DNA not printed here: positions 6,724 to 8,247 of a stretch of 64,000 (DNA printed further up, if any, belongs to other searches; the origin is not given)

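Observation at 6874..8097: ATP-grasp ligase sandwiched between cysE and a second cysK: candidate cysteine-containing peptide or low-molecular-weight-thiol synthetase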

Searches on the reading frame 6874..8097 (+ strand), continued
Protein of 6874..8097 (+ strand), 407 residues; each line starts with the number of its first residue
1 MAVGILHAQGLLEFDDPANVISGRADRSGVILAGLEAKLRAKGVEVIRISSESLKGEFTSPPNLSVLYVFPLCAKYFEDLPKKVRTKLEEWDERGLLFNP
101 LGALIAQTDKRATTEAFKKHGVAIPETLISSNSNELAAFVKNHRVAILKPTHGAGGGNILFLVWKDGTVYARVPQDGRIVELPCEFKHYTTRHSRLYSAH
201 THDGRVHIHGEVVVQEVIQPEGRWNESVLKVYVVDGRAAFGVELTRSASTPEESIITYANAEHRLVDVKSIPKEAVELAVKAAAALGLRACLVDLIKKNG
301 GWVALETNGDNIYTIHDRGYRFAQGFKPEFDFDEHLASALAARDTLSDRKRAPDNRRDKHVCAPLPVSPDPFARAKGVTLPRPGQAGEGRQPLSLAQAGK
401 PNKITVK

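Call 56: search_protein_families(library=pfam, proteins=[L008:9444-11732:+, L008:11732-12607:+, L008:12547-13152:+, L008:14864-16762:+, L008:9153-9440:+, L013:5780-6346:+, L006:3-740:+, L010:1333-1614:+, L005:3436-4704:+], max_evalue=0.01)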
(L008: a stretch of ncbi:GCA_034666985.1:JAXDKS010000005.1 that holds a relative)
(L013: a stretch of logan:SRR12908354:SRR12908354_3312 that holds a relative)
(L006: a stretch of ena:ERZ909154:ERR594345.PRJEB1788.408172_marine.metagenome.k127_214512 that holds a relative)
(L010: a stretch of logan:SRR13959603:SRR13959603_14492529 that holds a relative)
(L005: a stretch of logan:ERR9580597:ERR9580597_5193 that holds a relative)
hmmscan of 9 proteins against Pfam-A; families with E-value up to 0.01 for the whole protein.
L008:9444-11732:+ (762 aa): 0 families

L008:11732-12607:+ (291 aa): 0 families

L008:12547-13152:+ (201 aa): 0 families

L008:14864-16762:+ (632 aa): 0 families

L008:9153-9440:+ (95 aa): 1 family
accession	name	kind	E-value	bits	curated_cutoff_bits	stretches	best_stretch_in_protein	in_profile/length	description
PF02597.26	ThiS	-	2.9e-06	28.2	22.5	1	23-95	17-76/76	ThiS family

L013:5780-6346:+ (188 aa): 1 family
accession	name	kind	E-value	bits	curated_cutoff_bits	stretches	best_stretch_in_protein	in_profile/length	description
PF20734.2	PA2201_N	-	0.0044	17.3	27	1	109-180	41-105/124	PA2201 N-terminal domain-like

L006:3-740:+ (245 aa): 1 family
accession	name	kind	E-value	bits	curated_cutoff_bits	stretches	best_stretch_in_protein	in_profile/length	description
PF01916.23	DS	-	5.1e-88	295.5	27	1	1-240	45-286/288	Deoxyhypusine synthase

L010:1333-1614:+ (93 aa): 0 families

L005:3436-4704:+ (422 aa): 0 families

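Call 57: predict_structure(alignment_id=A5)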
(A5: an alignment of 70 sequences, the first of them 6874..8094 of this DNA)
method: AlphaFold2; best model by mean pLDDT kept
length: 407 residues; sequences in the alignment: 70
mean_pLDDT: 85.3   pTM: 0.83
mean pLDDT of the five models: 85.3, 84.9, 84.6, 84.4, 83.8
residues with pLDDT >= 90: 310; 70-90: 25; 50-70: 13; < 50: 59
segments of 3 or more residues with pLDDT < 50: 350-407
pLDDT, mean of each block of 10 residues (from residue 1): 96 93 94 97 97 89 90 94 96 95 96 97 98 96 97 90 98 95 88 70 94 96 97 98 98 95 98 98 98 97 97 93 96 97 64 43 32 31 34 31 31
secondary structure, 60 per line:
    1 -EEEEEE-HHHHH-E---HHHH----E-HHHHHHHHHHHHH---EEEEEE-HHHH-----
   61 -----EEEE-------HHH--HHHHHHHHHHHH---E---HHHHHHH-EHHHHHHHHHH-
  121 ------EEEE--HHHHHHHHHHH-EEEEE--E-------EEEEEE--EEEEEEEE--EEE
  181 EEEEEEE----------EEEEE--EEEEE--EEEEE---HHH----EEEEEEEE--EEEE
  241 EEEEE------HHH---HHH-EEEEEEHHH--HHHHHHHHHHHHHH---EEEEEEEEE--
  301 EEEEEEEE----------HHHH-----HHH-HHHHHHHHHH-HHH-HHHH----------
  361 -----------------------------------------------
elements in order: E2-7 H9-13 H19-22 H29-41 E45-50 H52-55 E66-69 H82-93 H101-107 H110-119 E127-130 H133-143 E145-149 E160-165 E168-175 E178-187 E198-202 E205-209 E212-216 E227-234 E237-245 E262-267 H273-286 E290-298 E301-308 H319-322 H332-341 H347-350

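Call 59: fold_search(model_id=the predicted structure, library=pdb)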
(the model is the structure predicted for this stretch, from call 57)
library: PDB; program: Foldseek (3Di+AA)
matches with E <= 10: 1278; with E <= 0.001: 456
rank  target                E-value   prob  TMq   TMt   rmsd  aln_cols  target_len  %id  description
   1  7dro_B                2.3e-14  1.00  0.51  0.67   6.0       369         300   18  Structure of ATP-grasp ligase PsnB complexed with minimal precursor (released 2021-09-08)
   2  7dro_E                2.9e-14  1.00  0.52  0.69   5.6       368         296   17  Structure of ATP-grasp ligase PsnB complexed with minimal precursor (released 2021-09-08)
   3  7dro_A                2.9e-14  1.00  0.51  0.67   5.9       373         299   17  Structure of ATP-grasp ligase PsnB complexed with minimal precursor (released 2021-09-08)
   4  7dro_C                3.6e-14  1.00  0.50  0.65   5.8       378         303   17  Structure of ATP-grasp ligase PsnB complexed with minimal precursor (released 2021-09-08)
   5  7drp_A                4.6e-14  1.00  0.50  0.64   5.6       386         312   16  Structure of ATP-grasp ligase PsnB complexed with phosphomimetic variant of minimal precursor, Mg, and ADP (released 2021-09-08)
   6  7drm_A                1.1e-13  1.00  0.51  0.65   5.5       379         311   17  Structure of ATP-grasp ligase PsnB complexed with minimal precursor, Mg, and ADP (released 2021-09-08)
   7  7drp_B                1.2e-13  1.00  0.51  0.69   5.4       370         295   18  Structure of ATP-grasp ligase PsnB complexed with phosphomimetic variant of minimal precursor, Mg, and ADP (released 2021-09-08)
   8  7drm_C                1.6e-13  1.00  0.51  0.65   5.3       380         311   17  Structure of ATP-grasp ligase PsnB complexed with minimal precursor, Mg, and ADP (released 2021-09-08)
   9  7drm_D                2.1e-13  1.00  0.53  0.68   5.6       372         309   17  Structure of ATP-grasp ligase PsnB complexed with minimal precursor, Mg, and ADP (released 2021-09-08)
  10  7drm_B                2.7e-13  1.00  0.52  0.70   5.3       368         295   16  Structure of ATP-grasp ligase PsnB complexed with minimal precursor, Mg, and ADP (released 2021-09-08)
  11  7drn_D                2.9e-13  1.00  0.49  0.65   5.9       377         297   16  Structure of ATP-grasp ligase PsnB complexed with precursor peptide PsnA2 and AMPPNP (released 2021-09-08)
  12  7qys_E                4.9e-13  1.00  0.53  0.71   5.3       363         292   13  Crystal structure of RimK from Pseudomonas syringae DC3000 (released 2022-10-05)
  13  7qys_D                6.5e-13  1.00  0.53  0.71   5.3       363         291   13  Crystal structure of RimK from Pseudomonas syringae DC3000 (released 2022-10-05)
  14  3vpd_A                8.7e-13  1.00  0.53  0.73   5.9       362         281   15  LysX from Thermus thermophilus complexed with AMP-PNP (released 2013-02-27)
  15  7qys_L                1.1e-12  1.00  0.52  0.70   5.6       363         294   13  Crystal structure of RimK from Pseudomonas syringae DC3000 (released 2022-10-05)
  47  6jil_B                6.9e-12  1.00  0.49  0.64   6.4       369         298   15  Crystal structure of D-cycloserine synthetase DcsG (released 2019-12-18)
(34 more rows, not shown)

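Call 62: find_related_loci(query=A6, collection=metagenome_contigs, flank=4000)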
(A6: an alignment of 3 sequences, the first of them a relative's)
Query A6 (380 aa) in metagenome_contigs; peptide patterns used: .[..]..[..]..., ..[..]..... (x = any residue, [..] = any of these).
64 stretches matched a pattern; 2 encode a relative of the query (tblastn E <= 1e-3); 2 distinct loci.
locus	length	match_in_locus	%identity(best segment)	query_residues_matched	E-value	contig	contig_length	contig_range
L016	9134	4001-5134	84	1-379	0e+0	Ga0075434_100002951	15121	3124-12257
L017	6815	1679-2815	81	1-379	0e+0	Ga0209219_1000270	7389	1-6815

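Call 68: search_protein_families(library=pfam, proteins=[P0010, P0012, P0080, P0048, P0009, P0003, P0007, P0018], max_evalue=0.001)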
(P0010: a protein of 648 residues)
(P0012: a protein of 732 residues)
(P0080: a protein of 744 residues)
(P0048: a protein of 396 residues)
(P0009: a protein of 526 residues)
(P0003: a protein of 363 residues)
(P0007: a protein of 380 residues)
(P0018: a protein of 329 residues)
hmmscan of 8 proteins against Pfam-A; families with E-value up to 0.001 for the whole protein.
P0010 (648 aa): 1 family
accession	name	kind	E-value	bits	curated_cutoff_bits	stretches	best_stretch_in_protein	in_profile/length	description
PF08443.16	RimK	-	2.4e-07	31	21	0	544-603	105-163/188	RimK-like ATP-grasp domain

P0012 (732 aa): 0 families

P0080 (744 aa): 6 families
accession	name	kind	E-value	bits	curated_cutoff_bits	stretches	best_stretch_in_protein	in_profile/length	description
PF00291.31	PALP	-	8.8e-102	340.8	35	7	549-681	143-276/295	Pyridoxal-phosphate dependent enzyme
PF15471.11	TMEM171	-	5.8e-10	39.1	27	0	84-125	49-90/320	Transmembrane protein family 171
PF02038.21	ATP1G1_PLM_MAT8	-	2e-09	37.1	26.9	0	18-31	27-40/48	ATP1G1/PLM/MAT8 family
PF10386.15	DUF2441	-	3e-05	24.5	25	0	399-430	35-66/141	Protein of unknown function (DUF2441)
PF14088.11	DUF4268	-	0.00014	22.4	27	0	25-66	80-120/140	Domain of unknown function (DUF4268)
PF09864.15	MliC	-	0.00043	20.7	22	0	44-64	30-50/67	Membrane-bound lysozyme-inhibitor of c-type lysozyme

P0048 (396 aa): 0 families

P0009 (526 aa): 1 family
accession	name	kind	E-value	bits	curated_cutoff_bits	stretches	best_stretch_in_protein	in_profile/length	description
PF08443.16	RimK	-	1.2e-05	25.5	21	0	236-303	110-175/188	RimK-like ATP-grasp domain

P0003 (363 aa): 5 families
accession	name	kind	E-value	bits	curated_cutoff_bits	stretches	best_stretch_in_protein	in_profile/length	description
PF08443.16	RimK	-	1.3e-06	28.6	21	1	114-323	1-166/188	RimK-like ATP-grasp domain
PF14398.11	ATPgrasp_YheCD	-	1.9e-06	27.8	26.8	1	129-234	27-121/255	YheC/D like ATP-grasp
PF14397.11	ATPgrasp_ST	-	1.2e-05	25.1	31.4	1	103-176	8-86/278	Sugar-transfer associated ATP-grasp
PF02955.21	GSH-S_ATP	-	3.1e-05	23.9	23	1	126-185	7-66/175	Prokaryotic glutathione synthetase, ATP-grasp domain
PF02655.19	ATP-grasp_3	-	5.6e-05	23.7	23.2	0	114-178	1-59/160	ATP-grasp domain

P0007 (380 aa): 0 families

P0018 (329 aa): 1 family
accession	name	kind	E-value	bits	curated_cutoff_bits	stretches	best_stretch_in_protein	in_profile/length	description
PF08443.16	RimK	-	4.8e-09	36.5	21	1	212-302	89-174/188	RimK-like ATP-grasp domain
